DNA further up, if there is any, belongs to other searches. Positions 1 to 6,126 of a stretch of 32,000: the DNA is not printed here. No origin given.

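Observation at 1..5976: The largest gene in the window is invisible in the supplied ORF track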

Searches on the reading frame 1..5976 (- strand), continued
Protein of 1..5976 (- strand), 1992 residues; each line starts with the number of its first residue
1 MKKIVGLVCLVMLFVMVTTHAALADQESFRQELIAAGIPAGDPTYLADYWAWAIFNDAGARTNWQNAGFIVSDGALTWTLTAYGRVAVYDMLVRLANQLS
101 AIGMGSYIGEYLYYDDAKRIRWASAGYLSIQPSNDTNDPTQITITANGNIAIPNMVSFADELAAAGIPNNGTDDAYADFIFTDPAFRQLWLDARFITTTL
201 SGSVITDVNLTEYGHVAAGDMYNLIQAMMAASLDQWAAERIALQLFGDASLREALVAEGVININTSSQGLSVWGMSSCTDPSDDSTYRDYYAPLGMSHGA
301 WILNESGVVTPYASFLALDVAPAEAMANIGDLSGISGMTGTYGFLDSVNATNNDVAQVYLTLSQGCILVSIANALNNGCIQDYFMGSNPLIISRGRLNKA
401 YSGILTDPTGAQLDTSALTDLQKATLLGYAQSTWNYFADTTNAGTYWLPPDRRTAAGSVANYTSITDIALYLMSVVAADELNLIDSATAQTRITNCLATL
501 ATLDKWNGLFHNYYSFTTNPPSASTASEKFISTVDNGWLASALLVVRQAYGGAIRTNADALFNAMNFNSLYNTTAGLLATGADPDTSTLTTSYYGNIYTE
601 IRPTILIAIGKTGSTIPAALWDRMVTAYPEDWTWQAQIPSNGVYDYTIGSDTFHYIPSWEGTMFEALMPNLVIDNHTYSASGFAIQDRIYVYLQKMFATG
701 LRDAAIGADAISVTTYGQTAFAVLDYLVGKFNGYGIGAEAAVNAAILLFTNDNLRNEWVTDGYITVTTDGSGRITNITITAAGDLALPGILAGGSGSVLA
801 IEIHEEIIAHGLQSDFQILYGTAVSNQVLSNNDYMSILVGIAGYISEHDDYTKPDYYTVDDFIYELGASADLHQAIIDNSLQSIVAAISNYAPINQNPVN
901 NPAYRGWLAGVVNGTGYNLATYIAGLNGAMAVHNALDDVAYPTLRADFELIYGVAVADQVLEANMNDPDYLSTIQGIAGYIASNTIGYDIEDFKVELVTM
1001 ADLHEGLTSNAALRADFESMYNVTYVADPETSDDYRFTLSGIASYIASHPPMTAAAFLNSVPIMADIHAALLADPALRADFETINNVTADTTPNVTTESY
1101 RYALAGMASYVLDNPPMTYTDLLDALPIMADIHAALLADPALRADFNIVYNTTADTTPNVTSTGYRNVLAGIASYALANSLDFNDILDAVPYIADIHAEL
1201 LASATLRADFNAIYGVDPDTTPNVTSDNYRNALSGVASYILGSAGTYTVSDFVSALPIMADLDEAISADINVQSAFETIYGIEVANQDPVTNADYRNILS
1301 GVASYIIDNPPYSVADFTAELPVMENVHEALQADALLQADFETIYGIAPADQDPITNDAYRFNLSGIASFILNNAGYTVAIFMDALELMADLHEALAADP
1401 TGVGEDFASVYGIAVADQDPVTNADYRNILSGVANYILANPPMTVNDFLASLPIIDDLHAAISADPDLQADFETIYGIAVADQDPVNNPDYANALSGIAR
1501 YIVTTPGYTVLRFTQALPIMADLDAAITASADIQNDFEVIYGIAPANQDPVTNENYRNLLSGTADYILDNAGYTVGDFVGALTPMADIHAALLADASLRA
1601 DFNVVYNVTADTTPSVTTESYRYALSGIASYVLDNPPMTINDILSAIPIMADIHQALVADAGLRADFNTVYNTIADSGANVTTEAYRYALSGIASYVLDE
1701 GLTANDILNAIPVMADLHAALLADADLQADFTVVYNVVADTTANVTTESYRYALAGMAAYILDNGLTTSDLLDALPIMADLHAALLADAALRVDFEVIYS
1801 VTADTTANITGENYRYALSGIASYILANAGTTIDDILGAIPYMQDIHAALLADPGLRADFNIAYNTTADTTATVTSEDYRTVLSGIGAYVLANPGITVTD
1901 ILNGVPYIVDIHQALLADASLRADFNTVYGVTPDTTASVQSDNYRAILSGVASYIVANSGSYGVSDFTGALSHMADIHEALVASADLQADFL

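Call 15: search_solved_structures(query=P0001, max_evalue=1, show_alignments=2)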
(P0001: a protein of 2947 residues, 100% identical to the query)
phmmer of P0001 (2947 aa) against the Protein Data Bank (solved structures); distinct sequences matched with E-value up to 1: 8.
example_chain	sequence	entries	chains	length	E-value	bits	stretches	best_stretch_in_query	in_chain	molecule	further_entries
8wy1_A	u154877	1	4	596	1.3e-23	85.1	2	428-554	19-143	Glycosyltransferase 36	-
8rf9_A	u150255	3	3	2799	7.3e-15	56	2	428-549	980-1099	Cyclic beta 1-2 glucan synthetase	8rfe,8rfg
8rf0_A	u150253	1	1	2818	7.5e-15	56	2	428-549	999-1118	Cyclic beta-(1,2)-glucan synthase NdvB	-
4gl3_A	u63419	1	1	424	0.00029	20.9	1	304-389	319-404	putative glucoamylase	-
5gzh_A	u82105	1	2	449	0.051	13.4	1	297-386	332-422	Endo-beta-1,2-glucanase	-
5gzk_A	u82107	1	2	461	0.054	13.4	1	297-386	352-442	Uncharacterized protein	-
4qt9_A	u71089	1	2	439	0.067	13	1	302-386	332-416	putative glucoamylase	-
3eu8_A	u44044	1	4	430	0.087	12.7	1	296-386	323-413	putative glucoamylase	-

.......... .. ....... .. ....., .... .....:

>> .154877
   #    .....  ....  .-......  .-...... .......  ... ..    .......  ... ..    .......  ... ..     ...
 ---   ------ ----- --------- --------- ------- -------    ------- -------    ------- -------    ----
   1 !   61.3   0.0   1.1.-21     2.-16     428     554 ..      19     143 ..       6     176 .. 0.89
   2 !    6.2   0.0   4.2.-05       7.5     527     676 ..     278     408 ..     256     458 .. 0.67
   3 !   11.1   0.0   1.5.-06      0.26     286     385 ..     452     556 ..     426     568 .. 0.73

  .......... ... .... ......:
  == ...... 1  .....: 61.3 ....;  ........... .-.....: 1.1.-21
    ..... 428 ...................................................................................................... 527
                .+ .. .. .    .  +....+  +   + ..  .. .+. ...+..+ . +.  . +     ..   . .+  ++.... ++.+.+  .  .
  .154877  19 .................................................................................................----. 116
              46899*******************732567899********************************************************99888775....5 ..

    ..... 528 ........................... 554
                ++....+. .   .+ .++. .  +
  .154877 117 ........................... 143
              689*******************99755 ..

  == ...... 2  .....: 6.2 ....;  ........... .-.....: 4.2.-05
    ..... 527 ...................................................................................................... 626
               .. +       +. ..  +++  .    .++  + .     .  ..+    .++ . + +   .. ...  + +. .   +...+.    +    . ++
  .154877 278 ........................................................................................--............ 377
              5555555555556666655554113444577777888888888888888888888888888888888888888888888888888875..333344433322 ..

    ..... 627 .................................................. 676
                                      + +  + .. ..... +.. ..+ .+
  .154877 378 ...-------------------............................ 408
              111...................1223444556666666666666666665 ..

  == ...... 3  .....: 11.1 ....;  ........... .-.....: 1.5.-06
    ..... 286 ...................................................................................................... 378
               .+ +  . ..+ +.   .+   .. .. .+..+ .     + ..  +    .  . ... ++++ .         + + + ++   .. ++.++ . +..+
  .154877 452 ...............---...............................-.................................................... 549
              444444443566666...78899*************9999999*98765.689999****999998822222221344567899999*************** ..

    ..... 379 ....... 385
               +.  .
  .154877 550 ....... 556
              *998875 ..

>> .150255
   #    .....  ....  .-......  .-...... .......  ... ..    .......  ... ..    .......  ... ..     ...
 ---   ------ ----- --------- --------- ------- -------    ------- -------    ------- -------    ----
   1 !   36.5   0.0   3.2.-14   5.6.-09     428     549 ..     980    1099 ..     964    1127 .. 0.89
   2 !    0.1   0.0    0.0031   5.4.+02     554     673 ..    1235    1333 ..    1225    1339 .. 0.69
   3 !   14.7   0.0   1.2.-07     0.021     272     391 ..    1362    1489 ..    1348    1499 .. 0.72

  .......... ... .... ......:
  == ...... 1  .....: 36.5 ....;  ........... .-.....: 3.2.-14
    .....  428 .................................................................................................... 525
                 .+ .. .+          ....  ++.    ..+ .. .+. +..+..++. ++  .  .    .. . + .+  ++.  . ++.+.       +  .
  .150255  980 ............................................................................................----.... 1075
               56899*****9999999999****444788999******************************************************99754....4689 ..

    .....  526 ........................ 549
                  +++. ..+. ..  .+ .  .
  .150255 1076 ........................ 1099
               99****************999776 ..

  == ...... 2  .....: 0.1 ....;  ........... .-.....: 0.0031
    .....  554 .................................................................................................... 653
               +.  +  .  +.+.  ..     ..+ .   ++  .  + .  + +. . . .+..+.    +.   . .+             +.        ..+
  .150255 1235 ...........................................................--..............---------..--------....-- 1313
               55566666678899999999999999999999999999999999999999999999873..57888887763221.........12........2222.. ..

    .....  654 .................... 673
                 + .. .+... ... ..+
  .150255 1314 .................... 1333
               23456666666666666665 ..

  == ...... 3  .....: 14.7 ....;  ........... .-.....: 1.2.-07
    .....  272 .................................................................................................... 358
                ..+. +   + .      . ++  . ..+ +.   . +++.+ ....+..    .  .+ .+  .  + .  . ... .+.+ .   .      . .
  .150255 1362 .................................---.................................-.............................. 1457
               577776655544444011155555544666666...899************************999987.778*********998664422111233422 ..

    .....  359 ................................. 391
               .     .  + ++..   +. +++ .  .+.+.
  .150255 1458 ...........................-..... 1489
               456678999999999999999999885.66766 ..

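Call 44: search_protein_families(library=ncbifam, proteins=[P0001], max_evalue=1)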
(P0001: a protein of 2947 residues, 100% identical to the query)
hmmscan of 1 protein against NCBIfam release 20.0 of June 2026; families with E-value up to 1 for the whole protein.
P0001 (2947 aa): 2 families
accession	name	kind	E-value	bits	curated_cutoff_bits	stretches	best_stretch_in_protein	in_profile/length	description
NF058660.1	cispen_ACP_AmcB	equivalog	0.0018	18.4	80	0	2089-2147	21-77/80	cispentacin biosynthesis acyl carrier protein AmcB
TIGR01760.1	tape_meas_TP901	equivalog_domain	0.098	11.7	28.8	1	1656-1732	27-101/349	phage tail tape measure protein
